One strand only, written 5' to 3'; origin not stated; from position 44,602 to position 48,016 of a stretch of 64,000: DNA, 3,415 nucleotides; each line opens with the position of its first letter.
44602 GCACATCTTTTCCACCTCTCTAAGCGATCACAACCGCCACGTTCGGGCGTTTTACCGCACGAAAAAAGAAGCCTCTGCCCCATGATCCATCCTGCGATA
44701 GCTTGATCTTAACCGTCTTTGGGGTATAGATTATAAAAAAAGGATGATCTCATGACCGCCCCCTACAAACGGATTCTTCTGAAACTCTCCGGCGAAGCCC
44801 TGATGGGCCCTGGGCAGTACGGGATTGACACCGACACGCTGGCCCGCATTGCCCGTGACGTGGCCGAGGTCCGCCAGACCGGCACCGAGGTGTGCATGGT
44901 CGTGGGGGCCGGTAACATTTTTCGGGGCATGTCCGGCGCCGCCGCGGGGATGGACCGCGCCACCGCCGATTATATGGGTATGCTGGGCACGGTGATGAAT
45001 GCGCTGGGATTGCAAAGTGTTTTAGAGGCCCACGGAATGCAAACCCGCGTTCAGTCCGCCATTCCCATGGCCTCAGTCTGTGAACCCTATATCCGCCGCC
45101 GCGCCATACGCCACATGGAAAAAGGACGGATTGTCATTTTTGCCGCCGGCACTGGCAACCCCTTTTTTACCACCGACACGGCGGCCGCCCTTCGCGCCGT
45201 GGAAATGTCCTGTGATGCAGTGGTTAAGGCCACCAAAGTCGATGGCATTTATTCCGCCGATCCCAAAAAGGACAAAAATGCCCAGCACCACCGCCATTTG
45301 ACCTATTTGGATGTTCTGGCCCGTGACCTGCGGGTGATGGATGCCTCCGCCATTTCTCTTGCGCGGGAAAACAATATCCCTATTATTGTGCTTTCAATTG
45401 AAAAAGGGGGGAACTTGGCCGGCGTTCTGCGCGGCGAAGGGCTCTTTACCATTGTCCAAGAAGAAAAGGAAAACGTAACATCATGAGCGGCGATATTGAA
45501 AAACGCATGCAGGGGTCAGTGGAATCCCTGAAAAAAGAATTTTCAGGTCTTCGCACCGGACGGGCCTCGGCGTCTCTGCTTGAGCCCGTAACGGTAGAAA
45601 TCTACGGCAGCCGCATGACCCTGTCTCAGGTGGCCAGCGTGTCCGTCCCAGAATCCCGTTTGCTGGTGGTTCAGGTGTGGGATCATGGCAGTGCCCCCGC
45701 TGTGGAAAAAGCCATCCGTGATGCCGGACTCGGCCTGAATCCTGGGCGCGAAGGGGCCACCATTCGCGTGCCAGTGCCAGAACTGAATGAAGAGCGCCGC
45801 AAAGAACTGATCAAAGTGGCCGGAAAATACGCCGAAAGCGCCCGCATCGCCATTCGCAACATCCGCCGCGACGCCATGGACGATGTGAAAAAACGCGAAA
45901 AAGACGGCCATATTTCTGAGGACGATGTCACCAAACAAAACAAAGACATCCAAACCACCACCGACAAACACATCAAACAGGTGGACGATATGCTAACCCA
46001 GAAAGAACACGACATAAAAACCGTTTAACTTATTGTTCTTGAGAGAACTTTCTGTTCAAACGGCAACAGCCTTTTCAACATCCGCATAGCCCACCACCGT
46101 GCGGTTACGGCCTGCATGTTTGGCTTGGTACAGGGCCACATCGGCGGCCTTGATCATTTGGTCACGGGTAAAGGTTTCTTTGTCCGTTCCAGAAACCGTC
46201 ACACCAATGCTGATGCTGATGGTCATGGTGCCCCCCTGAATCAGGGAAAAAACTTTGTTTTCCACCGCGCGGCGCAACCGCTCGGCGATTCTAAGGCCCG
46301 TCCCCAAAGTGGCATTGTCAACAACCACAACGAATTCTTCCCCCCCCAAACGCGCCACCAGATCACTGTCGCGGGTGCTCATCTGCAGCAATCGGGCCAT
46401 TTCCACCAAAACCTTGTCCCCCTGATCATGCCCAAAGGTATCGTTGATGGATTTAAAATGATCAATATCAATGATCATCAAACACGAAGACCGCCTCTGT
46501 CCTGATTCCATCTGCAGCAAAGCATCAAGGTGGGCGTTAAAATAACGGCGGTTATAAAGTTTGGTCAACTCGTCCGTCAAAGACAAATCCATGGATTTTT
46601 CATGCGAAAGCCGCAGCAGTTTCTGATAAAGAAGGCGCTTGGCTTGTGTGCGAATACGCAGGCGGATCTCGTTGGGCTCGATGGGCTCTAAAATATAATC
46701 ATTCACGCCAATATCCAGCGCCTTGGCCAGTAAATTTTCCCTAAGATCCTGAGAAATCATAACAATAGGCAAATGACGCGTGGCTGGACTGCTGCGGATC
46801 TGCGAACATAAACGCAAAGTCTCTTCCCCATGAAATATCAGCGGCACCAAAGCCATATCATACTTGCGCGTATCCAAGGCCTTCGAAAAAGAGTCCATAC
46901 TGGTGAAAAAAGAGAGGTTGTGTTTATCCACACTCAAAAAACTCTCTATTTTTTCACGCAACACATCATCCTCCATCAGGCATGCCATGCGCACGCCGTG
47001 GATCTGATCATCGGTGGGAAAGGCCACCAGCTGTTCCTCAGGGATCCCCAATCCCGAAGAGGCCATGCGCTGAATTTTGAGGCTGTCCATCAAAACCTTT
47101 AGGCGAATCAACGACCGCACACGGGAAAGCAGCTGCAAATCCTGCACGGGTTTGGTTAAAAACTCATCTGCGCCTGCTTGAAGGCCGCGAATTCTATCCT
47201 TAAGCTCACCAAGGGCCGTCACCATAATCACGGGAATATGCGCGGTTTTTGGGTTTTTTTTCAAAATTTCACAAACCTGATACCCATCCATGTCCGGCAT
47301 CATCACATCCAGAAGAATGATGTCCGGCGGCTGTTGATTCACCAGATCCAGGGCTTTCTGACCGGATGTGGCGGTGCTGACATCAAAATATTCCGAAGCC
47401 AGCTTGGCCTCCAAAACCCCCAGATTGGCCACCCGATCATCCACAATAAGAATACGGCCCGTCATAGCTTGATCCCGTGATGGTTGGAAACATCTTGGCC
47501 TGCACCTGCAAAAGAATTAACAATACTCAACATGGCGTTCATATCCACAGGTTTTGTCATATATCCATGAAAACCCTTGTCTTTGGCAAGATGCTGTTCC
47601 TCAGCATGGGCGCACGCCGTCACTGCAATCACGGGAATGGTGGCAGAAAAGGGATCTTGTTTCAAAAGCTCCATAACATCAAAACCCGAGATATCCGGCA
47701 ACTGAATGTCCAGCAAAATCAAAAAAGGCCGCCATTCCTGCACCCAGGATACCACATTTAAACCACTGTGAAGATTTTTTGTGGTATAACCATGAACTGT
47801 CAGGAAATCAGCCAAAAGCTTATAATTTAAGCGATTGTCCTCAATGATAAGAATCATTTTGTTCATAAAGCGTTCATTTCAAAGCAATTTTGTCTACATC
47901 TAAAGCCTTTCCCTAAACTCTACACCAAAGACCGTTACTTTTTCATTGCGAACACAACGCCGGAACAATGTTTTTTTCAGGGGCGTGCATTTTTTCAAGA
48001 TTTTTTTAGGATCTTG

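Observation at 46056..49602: Eukaryote-architecture glutaminase and the divK-pleD pair inserted into the conserved pyrH-frr-uppS-cdsA-dxr-rseP-bamA block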

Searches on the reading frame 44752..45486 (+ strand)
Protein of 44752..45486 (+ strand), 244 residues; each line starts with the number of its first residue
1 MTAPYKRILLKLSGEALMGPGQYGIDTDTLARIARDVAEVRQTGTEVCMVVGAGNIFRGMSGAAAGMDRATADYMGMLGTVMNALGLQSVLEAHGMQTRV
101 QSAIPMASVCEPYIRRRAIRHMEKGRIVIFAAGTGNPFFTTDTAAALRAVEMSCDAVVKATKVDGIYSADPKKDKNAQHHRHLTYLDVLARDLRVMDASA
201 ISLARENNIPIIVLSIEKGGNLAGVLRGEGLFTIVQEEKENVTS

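Call 3: search_protein_families(library=pfam, proteins=[window:44752-45486:+], max_evalue=0.01)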
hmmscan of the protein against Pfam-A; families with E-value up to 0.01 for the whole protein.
window:44752-45486:+ (244 aa): 1 family
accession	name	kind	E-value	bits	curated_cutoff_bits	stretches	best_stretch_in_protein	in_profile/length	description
PF00696.33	AA_kinase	-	5.4e-36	124.9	24.9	1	6-215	1-234/234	Amino acid kinase family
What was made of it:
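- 44752..45486 (+): pyrH (UMP kinase), first gene of the conserved block. Pfam AA_kinase 124.9 bits (call 3).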

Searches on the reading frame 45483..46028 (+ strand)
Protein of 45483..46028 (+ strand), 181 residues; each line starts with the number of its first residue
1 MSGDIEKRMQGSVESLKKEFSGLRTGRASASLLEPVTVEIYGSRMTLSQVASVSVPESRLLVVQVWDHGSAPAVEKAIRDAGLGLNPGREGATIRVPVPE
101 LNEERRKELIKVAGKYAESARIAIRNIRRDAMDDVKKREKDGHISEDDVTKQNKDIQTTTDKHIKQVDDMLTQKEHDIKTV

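Call 3: search_protein_families(library=pfam, proteins=[window:45483-46028:+], max_evalue=0.01)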
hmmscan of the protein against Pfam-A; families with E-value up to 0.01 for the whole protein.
window:45483-46028:+ (181 aa): 1 family
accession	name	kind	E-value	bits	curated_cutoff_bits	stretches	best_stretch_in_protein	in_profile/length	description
PF01765.24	RRF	-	1.4e-63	214.1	29.7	1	16-178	1-163/164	Ribosome recycling factor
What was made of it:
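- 45483..46028 (+): frr (ribosome recycling factor). Its normal downstream neighbour, uppS, is displaced by 3.5 kb. Pfam RRF 214 bits (call 3).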

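Call 54: find_related_loci(query=window:45483-46025:+, collection=metagenome_contigs, flank=7000)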
Query window:45483-46025:+ (181 aa) in metagenome_contigs; peptide patterns used: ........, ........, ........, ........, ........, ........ (x = any residue, [..] = any of these).
600 stretches matched a pattern (row limit reached: there are more); 397 encode a relative of the query (tblastn E <= 1e-3); the best 80 are kept; 80 distinct loci.
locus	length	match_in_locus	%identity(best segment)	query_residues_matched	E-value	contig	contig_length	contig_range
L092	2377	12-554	94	1-181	3e-117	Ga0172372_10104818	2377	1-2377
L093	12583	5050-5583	67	4-181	2e-79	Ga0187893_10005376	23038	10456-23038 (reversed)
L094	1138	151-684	66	4-181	5e-84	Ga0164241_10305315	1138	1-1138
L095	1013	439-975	67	3-181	5e-83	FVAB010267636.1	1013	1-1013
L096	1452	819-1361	65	1-181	6e-80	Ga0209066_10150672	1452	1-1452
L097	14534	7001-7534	64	4-181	2e-75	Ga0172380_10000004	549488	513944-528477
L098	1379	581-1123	63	1-181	4e-79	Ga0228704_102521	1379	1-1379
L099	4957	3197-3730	63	4-181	1e-74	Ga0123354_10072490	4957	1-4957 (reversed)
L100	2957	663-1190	65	3-181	6e-75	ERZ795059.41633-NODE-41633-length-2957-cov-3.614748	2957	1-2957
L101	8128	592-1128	65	3-181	2e-74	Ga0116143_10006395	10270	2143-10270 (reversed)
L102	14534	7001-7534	63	4-181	5e-74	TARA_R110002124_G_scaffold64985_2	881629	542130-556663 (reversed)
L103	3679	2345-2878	63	4-181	5e-74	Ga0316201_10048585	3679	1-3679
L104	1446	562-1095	65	4-181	7e-78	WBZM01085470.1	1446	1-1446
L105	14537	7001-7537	61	3-181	1e-73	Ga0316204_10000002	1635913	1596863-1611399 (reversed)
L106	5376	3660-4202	62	1-181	2e-73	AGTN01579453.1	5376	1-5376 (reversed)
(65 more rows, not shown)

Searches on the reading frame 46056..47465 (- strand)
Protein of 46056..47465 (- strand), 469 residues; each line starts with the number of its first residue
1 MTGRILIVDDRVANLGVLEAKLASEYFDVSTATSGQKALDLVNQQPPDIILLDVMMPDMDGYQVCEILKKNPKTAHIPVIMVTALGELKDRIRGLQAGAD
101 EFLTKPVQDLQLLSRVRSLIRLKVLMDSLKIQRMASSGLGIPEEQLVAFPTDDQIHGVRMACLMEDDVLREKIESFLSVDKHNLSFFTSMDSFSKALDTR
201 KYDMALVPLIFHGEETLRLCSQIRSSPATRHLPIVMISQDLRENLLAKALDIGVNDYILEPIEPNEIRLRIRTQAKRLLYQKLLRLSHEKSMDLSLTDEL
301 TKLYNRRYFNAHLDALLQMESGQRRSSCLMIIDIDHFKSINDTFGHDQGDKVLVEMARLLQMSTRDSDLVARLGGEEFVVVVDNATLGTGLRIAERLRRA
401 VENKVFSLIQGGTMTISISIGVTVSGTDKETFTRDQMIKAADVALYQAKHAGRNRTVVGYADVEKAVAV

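Call 3: search_protein_families(library=pfam, proteins=[window:46056-47465:-], max_evalue=0.01)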
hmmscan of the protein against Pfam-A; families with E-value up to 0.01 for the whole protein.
window:46056-47465:- (469 aa): 6 families
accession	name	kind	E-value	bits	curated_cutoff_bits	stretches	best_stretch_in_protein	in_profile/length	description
PF00990.26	GGDEF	-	6e-47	159.8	23.8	1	296-455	2-161/161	Diguanylate cyclase, GGDEF domain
PF00072.30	Response_reg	-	1.3e-42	144.9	30.2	2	5-116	1-110/111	Response regulator receiver domain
PF21714.3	KaiA_N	-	4.4e-05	24.1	27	1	161-240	4-80/125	Circadian clock protein KaiA, N-terminal domain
PF21695.3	GlnR_1st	-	0.00017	22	27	0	194-272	34-108/111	Transcription regulator GlnR, N-terminal domain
PF23198.2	PDE8A_N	-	0.00091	19.6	29.6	0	27-84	35-93/147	PDE8A-like, N-terminal domain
PF22563.2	iREC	-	0.0062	17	27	0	191-246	36-98/115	Inactive Receiver domain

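Call 4: search_protein_families(library=ncbifam, proteins=[window:46056-47465:-], max_evalue=0.01)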
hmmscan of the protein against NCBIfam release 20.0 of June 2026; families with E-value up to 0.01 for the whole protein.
window:46056-47465:- (469 aa): 118 families (the best 25 are shown)
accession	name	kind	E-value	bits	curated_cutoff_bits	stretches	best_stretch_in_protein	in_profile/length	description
NF007135.0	PRK09581.1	equivalog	3.9e-152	507.2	474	1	1-458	1-454/457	PleD family two-component system response regulator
NF047654.1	DiguCycDgcRLepto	equivalog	5.4e-63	212.6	500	2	199-457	44-294/295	diguanylate cyclase DgcR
TIGR00254.1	GGDEF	domain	4.9e-53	179.3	37.4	1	294-458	4-166/168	diguanylate cyclase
TIGR02154.1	PhoB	equivalog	2.6e-47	161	296.2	2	1-124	1-124/226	phosphate regulon transcriptional regulator PhoB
NF007380.0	PRK09894.1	equivalog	4.8e-45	154.2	256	1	284-458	118-286/296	diguanylate cyclase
NF038266.1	diguan_SiaD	equivalog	7.6e-44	150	290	1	280-455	79-251/252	biofilm regulation diguanylate cyclase SiaD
NF007423.1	PRK09966.1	equivalog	9.8e-41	139.9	325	1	291-449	235-390/390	diguanylate cyclase DgcN/YfiN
NF045944.1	ResRegRpaBCyano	equivalog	2.3e-40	138.4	330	2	6-123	1-115/229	response regulator transcription factor RpaB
NF041606.1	dguan_cyc_DgcA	equivalog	5.3e-40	137.4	370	1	292-458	175-338/340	diguanylate cyclase DgcA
NF040689.1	MtrAB_MtrA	equivalog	3.6e-39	134.4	300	2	5-124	1-117/219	MtrAB system response regulator MtrA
NF053854.1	RespRegPhoBBctds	equivalog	1.7e-37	128.9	270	2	5-124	1-119/225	two-component system response regulator PhoB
NF033117.2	vanR_ACDEGLN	exception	1.2e-36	126.4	350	2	5-129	1-122/226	VanR-ABDEGLN family response regulator transcription factor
NF011955.1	PRK15426.1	equivalog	2.3e-36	125.1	408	1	297-458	400-560/564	cellulose biosynthesis regulator diguanylate cyclase DgcQ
NF007599.0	PRK10245.1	equivalog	2.3e-36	125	402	1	280-458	193-369/371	diguanylate cyclase AdrA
NF007298.0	PRK09776.1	equivalog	1.3e-35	122.6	1135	1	296-459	685-845/1111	diguanylate cyclase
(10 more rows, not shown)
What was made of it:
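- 46056..47465 (-): pleD: REC-REC-GGDEF diguanylate cyclase response regulator. NCBIfam NF007135 (PleD family) 507 bits, above the 474 cutoff (call 4).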

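Call 34: find_homologous_proteins(query=window:46056-47465:-, max_evalue=1e-30)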
Query window:46056-47465:- (469 aa): 7705 proteins with E <= 1e-30 among 8000 candidates; the best 120 are listed.
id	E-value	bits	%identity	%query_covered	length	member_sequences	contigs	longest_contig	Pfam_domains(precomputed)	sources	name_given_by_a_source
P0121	4.9e-297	1003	99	100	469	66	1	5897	PF00990.27,PF00072.31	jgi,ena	jgi:two-component system cell cycle response regulator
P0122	1.1e-270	916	88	100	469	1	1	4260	PF00990.27,PF00072.31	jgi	jgi:two-component system cell cycle response regulator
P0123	1.5e-270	916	88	100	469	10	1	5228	PF00990.27,PF00072.31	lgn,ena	-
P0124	1.2e-263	893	87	100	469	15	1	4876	PF21714.4,PF00990.27,PF00072.31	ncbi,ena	-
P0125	1.1e-255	867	84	100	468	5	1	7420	PF00990.27,PF00072.31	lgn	-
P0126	2.0e-238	810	77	100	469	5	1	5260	PF00990.27,PF00072.31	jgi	jgi:two-component system cell cycle response regulator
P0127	5.1e-233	792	78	98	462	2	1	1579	PF00990.27,PF00072.31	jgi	jgi:two-component system cell cycle response regulator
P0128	2.2e-159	549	96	57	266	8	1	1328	PF00990.27,PF00072.31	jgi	jgi:two-component system cell cycle response regulator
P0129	9.2e-153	528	51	98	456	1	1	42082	PF00990.27,PF00072.31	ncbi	-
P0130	1.5e-152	527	53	99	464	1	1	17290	PF00990.27,PF00072.31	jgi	jgi:two-component system, cell cycle response regulator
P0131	1.2e-147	511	52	99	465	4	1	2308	PF00990.27,PF00072.31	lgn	-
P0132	4.3e-147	509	52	98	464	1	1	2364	PF00990.27,PF00072.31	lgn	-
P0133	6.3e-147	508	60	83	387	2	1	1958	PF00990.27,PF00072.31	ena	-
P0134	1.2e-145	504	52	98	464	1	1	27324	PF00990.27,PF00072.31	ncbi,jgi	jgi:two-component system cell cycle response regulator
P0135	5.0e-145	502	51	99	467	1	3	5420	PF00990.27,PF00072.31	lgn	-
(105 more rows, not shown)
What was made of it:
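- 46056..47465 (-): The closest homologues outside the lineage are alphaproteobacterial PleD at 45-53% identity (call 34).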

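Call 35: find_encoding_contigs(protein=P0126, flank=6000, max_places=3)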
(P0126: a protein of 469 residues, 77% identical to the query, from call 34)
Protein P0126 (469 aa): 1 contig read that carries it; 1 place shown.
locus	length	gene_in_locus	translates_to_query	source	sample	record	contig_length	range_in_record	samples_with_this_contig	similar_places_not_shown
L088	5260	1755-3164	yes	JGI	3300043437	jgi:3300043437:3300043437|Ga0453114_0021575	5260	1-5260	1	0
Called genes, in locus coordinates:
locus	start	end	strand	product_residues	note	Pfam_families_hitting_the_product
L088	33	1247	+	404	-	PF00291:PALP, PF24857:THR4_C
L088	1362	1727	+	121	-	PF00072:Response_reg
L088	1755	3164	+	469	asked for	PF00072:Response_reg, PF00990:GGDEF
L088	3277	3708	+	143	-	PF00334:NDK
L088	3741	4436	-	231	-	PF02678:Pirin, PF17954:Pirin_C_2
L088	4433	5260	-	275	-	?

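Call 36: find_encoding_contigs(protein=P0125, flank=6000, max_places=3)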
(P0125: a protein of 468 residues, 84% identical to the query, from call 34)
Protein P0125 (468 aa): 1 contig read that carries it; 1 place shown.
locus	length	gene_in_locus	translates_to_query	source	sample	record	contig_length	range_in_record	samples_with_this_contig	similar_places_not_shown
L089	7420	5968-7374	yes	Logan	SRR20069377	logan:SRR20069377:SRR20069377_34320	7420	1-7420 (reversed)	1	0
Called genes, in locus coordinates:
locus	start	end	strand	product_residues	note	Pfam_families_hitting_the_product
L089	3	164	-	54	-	?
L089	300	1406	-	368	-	PF02163:Peptidase_M50, PF17820:PDZ_6 (weak)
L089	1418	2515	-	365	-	PF02670:DXP_reductoisom, PF08436:DXP_redisom_C, PF13288:DXPR_C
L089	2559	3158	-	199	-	PF01148:CTP_transf_1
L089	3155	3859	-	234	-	PF01255:Prenyltransf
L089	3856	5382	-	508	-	PF17959:EF-hand_14 (weak), PF04960:Glutaminase, PF13857:Ank_5 (faint), PF12796:Ank_2, PF13637:Ank_4 (weak), PF00023:Ank (weak)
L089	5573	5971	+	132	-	PF00072:Response_reg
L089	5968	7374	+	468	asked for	PF00072:Response_reg, PF00990:GGDEF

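Call 37: find_encoding_contigs(protein=P0129, flank=8000, max_places=2)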
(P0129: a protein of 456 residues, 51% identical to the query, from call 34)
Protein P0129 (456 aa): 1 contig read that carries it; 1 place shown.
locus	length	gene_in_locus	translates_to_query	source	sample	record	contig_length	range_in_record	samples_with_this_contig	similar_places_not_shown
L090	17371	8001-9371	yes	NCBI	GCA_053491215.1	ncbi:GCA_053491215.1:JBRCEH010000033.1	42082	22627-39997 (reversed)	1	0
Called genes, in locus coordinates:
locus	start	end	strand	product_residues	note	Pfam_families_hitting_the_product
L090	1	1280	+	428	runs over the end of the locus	PF01512:Complex1_51K, PF22461:SLBB_2, PF10531:SLBB (weak), PF10589:NADH_4Fe-4S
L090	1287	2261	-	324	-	PF00535:Glycos_transf_2, PF10111:Glyco_tranf_2_2 (weak), PF13641:Glyco_tranf_2_3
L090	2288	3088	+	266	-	PF13489:Methyltransf_23, PF13649:Methyltransf_25 (weak)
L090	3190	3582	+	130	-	PF05050:Methyltransf_21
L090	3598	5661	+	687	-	PF00111:Fer2 (weak), PF13510:Fer2_4, PF10588:NADH-G_4Fe-4S_3, PF22117:Fer4_Nqo3, PF22151:Fer4_NDSU1, PF00384:Molybdopterin, PF09326:NADH_dhqG_C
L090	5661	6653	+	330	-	PF00146:NADHdh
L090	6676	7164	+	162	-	PF13183:Fer4_8 (faint), PF14697:Fer4_21 (faint), PF12797:Fer4_2 (faint), PF13237:Fer4_10 (faint), PF12800:Fer4_4 (faint), PF12838:Fer4_7, PF13187:Fer4_9, PF00037:Fer4, +2 more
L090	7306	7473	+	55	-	PF00471:Ribosomal_L33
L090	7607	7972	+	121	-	PF00072:Response_reg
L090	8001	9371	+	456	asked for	PF00072:Response_reg, PF00990:GGDEF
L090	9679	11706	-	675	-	PF17876:CSD2 (faint), PF00773:RNB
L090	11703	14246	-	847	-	PF01751:Toprim, PF01131:Topoisom_bac, PF01396:Zn_ribbon_Top1, PF13368:Toprim_C_rpt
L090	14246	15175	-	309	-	PF02481:DNA_processg_A, PF17782:WHD_DprA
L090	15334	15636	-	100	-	PF14384:BrnA_antitoxin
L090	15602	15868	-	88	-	PF04365:BrnT_toxin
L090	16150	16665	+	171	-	PF01641:SelR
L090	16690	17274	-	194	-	PF02660:G3P_acyltransf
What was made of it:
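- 47462..47866 (-): divK-like single-domain response regulator, overlapping pleD by 4 bp (divK-pleD operon). The same REC-then-PleD pairing appears in L088, L089 and L090 (calls 35-37).
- Closest known: Caulobacter-type divK-pleD operon. Different: Relatives have it next to thrC/ndk (L088) or rpmG (L090) (calls 35, 37).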

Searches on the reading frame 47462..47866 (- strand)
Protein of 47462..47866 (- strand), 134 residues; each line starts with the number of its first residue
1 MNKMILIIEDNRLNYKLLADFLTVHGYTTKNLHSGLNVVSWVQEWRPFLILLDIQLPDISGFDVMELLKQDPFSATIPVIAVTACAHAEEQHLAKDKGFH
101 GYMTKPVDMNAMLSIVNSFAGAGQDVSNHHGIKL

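Call 3: search_protein_families(library=pfam, proteins=[window:47462-47866:-], max_evalue=0.01)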
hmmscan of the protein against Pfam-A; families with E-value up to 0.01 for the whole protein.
window:47462-47866:- (134 aa): 1 family
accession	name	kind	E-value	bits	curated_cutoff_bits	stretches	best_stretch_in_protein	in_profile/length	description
PF00072.30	Response_reg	-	8.6e-22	77.8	30.2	1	5-116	1-110/111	Response regulator receiver domain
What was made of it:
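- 47462..47866 (-): Pfam Response_reg 77.8 bits (call 3).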

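Call 4: search_protein_families(library=ncbifam, proteins=[window:47462-47866:-], max_evalue=0.01)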
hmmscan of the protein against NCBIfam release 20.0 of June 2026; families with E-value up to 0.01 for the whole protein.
window:47462-47866:- (134 aa): 88 families (the best 25 are shown)
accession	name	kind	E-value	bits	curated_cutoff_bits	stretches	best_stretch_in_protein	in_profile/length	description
NF008318.0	PRK11107.1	equivalog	1.2e-20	73.2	890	1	4-122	669-787/920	two-component sensor histidine kinase BarA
NF038297.2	hybrid_HK_HrmK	equivalog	1.8e-19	69.8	725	1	3-118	491-606/607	hybrid histidine kinase/response regulator HrmK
NF007135.0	PRK09581.1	equivalog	6.1e-19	68.2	474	1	1-119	1-119/457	PleD family two-component system response regulator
TIGR02956.1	TMAO_torS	equivalog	1.3e-17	63.3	676.5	1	4-119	703-819/967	TMAO reductase system sensor histidine kinase/response regulator TorS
NF008099.0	PRK10841.1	equivalog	8e-17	60.3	920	1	4-120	826-940/949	two-component system sensor histidine kinase RcsC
NF041866.1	EpsW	equivalog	1.2e-16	60.5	200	1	3-112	6-117/131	exopolysaccharide biosynthesis response regulator EpsW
TIGR02154.1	PhoB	equivalog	2.7e-16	59.6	296.2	1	1-118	1-118/226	phosphate regulon transcriptional regulator PhoB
NF008302.0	PRK11091.1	equivalog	4.2e-16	58.3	838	1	4-127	527-650/779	aerobic respiration two-component sensor histidine kinase ArcB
NF007982.1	PRK10710.1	equivalog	1.1e-15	57.9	380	1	3-116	8-118/235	envelope stress response regulator BaeR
NF011874.0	PRK15347.1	equivalog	1.4e-15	56.5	852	1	5-117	693-807/921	two component system sensor kinase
TIGR01818.1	ntrC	equivalog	7.3e-13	48.1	558.6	1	5-119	1-113/463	nitrogen regulation protein NR(I)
NF045717.1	DVU0259_DivK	exception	8.2e-13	48.6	160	1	1-118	1-114/117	DVU0259 family response regulator domain-containing protein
NF047654.1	DiguCycDgcRLepto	equivalog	1.1e-12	47.5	500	1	1-115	1-115/295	diguanylate cyclase DgcR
NF045901.1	HisKinLetSLeg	equivalog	2.2e-12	45.8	1650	1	3-116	672-785/906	two-component system sensor histidine kinase LetS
NF008296.0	PRK11083.1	equivalog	2.6e-12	46.6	273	1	3-109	4-107/228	two-component system response regulator CreB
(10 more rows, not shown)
